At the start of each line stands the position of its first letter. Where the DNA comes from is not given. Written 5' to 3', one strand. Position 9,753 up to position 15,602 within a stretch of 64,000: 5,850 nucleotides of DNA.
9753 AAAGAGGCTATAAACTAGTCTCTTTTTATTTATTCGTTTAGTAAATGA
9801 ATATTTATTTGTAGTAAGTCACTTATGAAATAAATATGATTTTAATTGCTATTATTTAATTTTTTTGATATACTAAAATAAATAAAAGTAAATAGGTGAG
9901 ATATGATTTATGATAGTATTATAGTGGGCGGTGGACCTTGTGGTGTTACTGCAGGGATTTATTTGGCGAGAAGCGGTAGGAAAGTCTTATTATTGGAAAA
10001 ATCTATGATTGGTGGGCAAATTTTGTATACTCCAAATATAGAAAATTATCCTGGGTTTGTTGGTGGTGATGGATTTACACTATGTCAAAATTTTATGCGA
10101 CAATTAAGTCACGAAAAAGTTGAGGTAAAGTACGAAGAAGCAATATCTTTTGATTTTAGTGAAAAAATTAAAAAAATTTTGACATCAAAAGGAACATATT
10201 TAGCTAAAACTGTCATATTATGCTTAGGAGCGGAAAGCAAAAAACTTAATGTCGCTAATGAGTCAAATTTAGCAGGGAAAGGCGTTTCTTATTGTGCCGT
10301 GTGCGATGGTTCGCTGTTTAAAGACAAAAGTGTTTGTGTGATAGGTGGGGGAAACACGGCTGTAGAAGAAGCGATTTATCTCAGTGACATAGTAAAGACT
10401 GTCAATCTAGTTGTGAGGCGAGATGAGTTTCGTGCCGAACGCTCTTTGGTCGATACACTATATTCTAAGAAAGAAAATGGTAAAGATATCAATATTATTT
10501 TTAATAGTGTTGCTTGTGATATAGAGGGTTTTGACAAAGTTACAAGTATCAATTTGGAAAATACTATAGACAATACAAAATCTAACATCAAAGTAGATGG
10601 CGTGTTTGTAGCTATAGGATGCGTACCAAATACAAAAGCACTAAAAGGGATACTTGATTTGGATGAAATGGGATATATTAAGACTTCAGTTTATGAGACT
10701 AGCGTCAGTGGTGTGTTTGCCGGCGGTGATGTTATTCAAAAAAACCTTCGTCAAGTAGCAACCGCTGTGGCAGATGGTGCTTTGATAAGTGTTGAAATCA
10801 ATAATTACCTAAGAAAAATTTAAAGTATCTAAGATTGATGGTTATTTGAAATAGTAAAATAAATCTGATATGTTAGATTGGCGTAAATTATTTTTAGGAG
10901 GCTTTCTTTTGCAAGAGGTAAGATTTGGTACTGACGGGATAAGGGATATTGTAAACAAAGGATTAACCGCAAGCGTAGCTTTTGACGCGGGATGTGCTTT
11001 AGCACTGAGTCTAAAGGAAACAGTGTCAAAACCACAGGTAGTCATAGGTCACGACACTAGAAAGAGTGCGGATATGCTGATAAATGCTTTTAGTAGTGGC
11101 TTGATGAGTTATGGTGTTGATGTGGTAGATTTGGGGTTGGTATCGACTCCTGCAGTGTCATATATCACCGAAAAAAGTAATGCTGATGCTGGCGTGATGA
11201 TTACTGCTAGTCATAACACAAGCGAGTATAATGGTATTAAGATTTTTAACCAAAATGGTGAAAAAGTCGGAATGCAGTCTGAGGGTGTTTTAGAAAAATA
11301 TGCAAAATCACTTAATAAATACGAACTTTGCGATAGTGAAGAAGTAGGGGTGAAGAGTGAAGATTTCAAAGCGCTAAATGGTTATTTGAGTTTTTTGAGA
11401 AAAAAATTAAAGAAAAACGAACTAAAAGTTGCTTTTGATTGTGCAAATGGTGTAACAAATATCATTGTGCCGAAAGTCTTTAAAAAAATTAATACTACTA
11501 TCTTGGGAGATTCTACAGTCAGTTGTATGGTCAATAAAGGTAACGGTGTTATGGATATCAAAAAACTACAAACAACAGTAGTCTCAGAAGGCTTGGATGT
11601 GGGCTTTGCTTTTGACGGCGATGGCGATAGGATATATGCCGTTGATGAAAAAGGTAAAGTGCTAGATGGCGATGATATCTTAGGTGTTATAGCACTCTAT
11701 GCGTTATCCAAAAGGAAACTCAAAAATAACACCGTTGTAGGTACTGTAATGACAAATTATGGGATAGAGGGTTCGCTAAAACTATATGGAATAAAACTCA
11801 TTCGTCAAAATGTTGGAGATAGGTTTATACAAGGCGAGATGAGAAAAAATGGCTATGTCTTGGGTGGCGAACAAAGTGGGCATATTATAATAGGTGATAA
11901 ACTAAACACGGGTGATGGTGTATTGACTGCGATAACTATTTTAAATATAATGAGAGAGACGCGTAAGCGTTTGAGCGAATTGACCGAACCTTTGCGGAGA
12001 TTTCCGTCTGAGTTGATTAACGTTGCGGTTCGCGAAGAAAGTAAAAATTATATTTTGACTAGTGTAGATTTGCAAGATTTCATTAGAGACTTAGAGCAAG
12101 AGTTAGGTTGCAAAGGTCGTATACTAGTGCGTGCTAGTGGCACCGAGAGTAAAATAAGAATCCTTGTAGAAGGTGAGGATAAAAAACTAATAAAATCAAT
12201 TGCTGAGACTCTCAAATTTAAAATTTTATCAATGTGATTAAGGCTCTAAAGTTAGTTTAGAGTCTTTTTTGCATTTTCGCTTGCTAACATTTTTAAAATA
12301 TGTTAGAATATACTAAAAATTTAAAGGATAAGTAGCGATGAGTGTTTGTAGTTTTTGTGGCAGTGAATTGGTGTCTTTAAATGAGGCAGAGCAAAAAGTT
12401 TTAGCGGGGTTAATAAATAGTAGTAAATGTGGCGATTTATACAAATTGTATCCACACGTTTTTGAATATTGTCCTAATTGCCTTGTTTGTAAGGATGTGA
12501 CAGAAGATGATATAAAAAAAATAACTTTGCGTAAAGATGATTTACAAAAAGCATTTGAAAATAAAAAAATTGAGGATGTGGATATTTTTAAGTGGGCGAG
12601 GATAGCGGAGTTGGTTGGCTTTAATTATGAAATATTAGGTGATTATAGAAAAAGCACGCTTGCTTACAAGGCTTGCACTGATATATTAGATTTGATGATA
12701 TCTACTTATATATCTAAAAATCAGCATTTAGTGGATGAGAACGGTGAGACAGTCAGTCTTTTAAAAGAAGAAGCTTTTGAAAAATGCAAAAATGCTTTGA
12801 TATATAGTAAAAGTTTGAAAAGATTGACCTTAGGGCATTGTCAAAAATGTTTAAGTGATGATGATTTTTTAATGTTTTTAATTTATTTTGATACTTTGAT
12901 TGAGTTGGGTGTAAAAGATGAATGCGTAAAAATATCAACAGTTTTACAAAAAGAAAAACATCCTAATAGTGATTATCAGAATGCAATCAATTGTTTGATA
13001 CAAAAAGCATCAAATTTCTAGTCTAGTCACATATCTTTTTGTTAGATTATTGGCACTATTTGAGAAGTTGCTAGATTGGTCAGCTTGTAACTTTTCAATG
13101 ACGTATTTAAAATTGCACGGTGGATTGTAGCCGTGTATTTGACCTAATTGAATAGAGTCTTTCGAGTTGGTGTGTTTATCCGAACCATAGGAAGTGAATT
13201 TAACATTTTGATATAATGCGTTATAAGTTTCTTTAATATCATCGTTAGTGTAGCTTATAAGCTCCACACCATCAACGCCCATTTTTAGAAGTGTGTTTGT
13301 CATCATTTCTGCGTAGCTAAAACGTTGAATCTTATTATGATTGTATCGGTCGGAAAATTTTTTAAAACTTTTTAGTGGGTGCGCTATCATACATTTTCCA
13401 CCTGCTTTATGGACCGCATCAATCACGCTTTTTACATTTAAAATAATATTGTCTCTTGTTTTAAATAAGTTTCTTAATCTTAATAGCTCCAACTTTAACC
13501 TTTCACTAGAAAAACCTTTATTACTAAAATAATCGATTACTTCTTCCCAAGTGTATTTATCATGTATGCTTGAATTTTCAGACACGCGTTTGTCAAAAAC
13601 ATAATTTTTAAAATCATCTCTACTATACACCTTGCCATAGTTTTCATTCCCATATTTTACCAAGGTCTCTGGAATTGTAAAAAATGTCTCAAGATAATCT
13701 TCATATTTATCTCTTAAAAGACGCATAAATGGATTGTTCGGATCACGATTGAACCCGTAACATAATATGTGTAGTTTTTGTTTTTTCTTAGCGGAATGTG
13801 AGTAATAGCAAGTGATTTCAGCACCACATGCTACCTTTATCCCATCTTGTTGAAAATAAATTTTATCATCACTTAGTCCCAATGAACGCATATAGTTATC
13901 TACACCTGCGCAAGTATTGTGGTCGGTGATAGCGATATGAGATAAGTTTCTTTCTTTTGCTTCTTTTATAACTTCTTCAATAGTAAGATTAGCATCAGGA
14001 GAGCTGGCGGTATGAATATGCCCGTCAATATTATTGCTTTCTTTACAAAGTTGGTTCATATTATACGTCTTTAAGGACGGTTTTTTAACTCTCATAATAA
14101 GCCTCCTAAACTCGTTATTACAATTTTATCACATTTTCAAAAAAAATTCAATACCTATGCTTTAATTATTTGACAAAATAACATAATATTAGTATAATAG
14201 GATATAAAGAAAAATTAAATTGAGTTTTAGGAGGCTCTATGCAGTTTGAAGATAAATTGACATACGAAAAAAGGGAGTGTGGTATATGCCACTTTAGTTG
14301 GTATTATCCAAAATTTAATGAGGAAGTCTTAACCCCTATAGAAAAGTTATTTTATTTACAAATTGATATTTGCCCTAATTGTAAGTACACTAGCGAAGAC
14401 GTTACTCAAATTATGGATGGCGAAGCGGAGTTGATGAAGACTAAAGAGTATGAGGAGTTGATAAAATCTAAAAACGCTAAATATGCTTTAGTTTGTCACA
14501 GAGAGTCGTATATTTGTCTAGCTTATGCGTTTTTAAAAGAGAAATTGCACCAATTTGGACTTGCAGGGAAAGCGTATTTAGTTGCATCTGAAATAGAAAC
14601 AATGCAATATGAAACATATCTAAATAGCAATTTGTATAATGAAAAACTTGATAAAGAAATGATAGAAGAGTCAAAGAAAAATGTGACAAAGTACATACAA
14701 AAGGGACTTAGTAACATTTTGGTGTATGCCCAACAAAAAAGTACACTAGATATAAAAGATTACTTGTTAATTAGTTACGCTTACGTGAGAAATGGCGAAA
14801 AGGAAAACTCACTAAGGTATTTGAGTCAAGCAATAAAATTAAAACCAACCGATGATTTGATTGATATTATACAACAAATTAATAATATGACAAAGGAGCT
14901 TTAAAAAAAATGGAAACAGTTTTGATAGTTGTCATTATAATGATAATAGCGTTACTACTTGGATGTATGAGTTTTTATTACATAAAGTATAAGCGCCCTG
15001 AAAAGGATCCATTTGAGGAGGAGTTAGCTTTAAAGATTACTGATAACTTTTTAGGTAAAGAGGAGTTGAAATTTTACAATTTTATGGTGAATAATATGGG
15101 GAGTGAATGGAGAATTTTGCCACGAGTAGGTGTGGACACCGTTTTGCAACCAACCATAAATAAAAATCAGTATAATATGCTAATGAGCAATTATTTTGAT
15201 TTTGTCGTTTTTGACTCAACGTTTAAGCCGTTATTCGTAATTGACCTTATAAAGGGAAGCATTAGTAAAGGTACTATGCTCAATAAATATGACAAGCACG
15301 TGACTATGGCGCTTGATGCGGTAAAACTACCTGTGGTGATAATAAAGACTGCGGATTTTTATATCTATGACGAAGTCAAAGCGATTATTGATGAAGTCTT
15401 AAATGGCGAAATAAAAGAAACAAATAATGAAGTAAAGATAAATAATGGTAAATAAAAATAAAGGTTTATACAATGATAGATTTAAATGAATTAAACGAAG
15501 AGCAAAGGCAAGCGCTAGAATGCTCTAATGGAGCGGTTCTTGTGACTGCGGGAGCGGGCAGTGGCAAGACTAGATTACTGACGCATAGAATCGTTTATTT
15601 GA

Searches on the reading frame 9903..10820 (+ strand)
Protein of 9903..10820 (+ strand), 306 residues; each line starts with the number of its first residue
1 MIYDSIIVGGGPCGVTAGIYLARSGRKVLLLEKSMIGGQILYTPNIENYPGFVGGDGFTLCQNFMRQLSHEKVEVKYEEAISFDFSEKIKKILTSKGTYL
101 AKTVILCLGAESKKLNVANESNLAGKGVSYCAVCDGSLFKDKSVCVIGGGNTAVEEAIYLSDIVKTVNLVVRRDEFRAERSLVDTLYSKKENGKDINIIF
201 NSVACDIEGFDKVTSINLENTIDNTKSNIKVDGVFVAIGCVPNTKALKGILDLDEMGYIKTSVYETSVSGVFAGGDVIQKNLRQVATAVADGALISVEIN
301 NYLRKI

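Call 22: search_protein_families(library=ncbifam, proteins=[window:9903-10820:+], max_evalue=0.00001)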
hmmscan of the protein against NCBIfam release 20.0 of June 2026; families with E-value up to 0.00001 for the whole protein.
window:9903-10820:+ (306 aa): 50 families (the best 25 are shown)
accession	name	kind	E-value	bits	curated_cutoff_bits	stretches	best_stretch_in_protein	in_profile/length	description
TIGR01292.1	TRX_reduct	equivalog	4.8e-99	331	343.45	1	3-303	1-300/300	thioredoxin-disulfide reductase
TIGR03143.1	AhpF_homolog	hypoth_equivalog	6.6e-78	262.6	687.65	1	2-304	4-309/555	putative alkyl hydroperoxide reductase F subunit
TIGR03140.1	AhpF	equivalog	1.1e-64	218.9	502.9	1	3-298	213-507/515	alkyl hydroperoxide reductase subunit F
NF007614.0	PRK10262.1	equivalog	1.1e-54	185.8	644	1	6-304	10-315/321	thioredoxin-disulfide reductase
TIGR04018.1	Bthiol_YpdA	hypoth_equivalog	8.9e-20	70.7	339.9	1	69-280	81-291/316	YpdA family putative bacillithiol disulfide reductase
NF004776.0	PRK06116.1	equivalog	4.3e-18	65.5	480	1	62-296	97-322/450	glutathione-disulfide reductase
TIGR01350.1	lipoamide_DH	equivalog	1.1e-17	64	408.8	2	72-287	103-319/461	dihydrolipoyl dehydrogenase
NF009410.0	PRK12771.1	subfamily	2.7e-16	59.2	516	1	6-304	142-446/566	NAD(P)-binding protein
TIGR01421.1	gluta_reduc_1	equivalog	3.6e-16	59.4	556.15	1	65-288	98-316/450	glutathione-disulfide reductase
NF003585.0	PRK05249.1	equivalog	8e-14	51.1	465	1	141-279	176-314/464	Si-specific NAD(P)(+) transhydrogenase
TIGR03315.1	Se_ygfK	equivalog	1.2e-13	49.4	835.3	1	7-299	542-835/1012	putative selenate reductase subunit YgfK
NF046103.1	NOXase_Strep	equivalog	4.3e-13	49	600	1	142-277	148-280/442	H2O-forming NADH oxidase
TIGR01424.1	gluta_reduc_2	equivalog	5.7e-13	48.2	606.05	1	90-290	120-316/446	glutathione-disulfide reductase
NF004943.0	PRK06292.2-1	equivalog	6.6e-13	48.2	432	1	99-281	130-311/456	dihydrolipoyl dehydrogenase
TIGR02053.1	MerA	equivalog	8.2e-13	48.1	454.45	1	141-295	167-324/465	mercury(II) reductase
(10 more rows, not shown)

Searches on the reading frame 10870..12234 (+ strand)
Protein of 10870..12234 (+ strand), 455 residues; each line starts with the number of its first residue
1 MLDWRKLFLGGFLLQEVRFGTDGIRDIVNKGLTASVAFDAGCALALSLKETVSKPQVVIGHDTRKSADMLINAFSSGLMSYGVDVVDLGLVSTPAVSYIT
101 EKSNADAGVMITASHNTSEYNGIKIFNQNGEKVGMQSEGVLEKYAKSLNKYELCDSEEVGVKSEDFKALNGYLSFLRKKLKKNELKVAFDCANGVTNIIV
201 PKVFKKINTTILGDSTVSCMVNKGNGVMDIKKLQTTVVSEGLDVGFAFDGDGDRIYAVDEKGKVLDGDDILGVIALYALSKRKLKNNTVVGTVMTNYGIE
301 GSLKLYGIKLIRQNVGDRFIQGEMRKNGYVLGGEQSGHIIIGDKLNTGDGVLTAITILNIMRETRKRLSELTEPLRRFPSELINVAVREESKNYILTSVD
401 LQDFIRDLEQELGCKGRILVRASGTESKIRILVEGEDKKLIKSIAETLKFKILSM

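Call 22: search_protein_families(library=ncbifam, proteins=[window:10870-12234:+], max_evalue=0.00001)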
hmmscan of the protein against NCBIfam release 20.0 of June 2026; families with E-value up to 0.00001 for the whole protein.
window:10870-12234:+ (455 aa): 6 families
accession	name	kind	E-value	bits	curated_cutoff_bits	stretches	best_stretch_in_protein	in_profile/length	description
TIGR01455.1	glmM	equivalog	1.3e-131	439.4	447.55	1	19-448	1-436/442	phosphoglucosamine mutase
TIGR03990.1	Arch_GlmM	equivalog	1.1e-93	314.6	439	1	19-449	4-441/444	phosphoglucosamine mutase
NF007088.0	PRK09542.1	equivalog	8e-64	216.3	618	1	23-449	16-450/456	phosphomannomutase/phosphoglucomutase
NF046027.1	PhglucPhmanMutPgmG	equivalog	4.2e-47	160.9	600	1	24-377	15-367/460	phosphoglucomutase/phosphomannomutase PgmG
NF011943.0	PRK15414.1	subfamily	9.1e-28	97.4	801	1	24-389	12-385/456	phosphomannomutase CpsG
NF005737.0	PRK07564.1-1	equivalog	1.6e-13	50.1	378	1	45-166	41-168/543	alpha-D-glucose phosphate-specific phosphoglucomutase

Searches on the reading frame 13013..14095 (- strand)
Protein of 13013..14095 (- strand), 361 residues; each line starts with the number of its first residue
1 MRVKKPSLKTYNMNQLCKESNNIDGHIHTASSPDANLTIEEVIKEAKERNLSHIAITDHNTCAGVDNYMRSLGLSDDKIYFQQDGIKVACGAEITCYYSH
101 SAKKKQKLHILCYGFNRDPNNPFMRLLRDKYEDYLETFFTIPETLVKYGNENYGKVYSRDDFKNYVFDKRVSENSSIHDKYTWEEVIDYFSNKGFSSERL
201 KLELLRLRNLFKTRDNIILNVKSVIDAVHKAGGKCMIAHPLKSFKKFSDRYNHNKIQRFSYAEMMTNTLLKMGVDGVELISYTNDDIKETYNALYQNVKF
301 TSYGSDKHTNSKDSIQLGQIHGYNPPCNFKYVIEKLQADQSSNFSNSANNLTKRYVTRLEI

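Call 22: search_protein_families(library=ncbifam, proteins=[window:13013-14095:-], max_evalue=0.00001)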
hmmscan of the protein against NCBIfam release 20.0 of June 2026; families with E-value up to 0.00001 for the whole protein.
window:13013-14095:- (361 aa): 7 families
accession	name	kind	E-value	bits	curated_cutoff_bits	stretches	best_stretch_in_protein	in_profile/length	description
NF047791.1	RNaseRnm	equivalog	1.8e-13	50.4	375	1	24-147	4-113/275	RNase RNM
NF041577.1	nside_bi_sphtase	equivalog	9.1e-13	48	400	1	21-118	2-84/276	3',5'-nucleoside bisphosphate phosphatase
NF038032.1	CehA_McbA_metalo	domain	1.6e-12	47.5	80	1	23-101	5-74/315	CehA/McbA family metallohydrolase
NF041661.1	Cycl_ph_dihydrol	equivalog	2.1e-09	37.1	500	1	25-118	2-82/259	phosphoribosyl 1,2-cyclic phosphate 1,2-diphosphodiesterase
NF045780.1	TrlF_fam_ATP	equivalog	8e-07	28.1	350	1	24-113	9-95/944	TrlF family AAA-like ATPase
NF006702.0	PRK09248.1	domain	9.7e-07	28.5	264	1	22-60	4-42/246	PHP domain-containing protein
NF004086.0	PRK05588.1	equivalog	6.3e-06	26.4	321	1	24-59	3-37/255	histidinol phosphate phosphatase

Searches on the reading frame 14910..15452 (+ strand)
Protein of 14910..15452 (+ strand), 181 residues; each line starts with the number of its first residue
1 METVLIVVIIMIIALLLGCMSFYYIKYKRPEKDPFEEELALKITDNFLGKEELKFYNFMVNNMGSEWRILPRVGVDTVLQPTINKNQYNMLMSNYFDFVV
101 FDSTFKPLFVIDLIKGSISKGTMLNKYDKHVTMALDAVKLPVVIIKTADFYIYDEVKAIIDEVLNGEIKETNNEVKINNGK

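Call 23: search_protein_families(library=pfam, proteins=[window:14910-15452:+], max_evalue=0.00001)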
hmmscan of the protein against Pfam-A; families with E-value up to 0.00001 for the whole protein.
window:14910-15452:+ (181 aa): 1 family
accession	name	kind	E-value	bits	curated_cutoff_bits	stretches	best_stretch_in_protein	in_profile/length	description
PF10881.14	DUF2726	-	1.3e-12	48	24.7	1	48-162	5-125/126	Protein of unknown function (DUF2726)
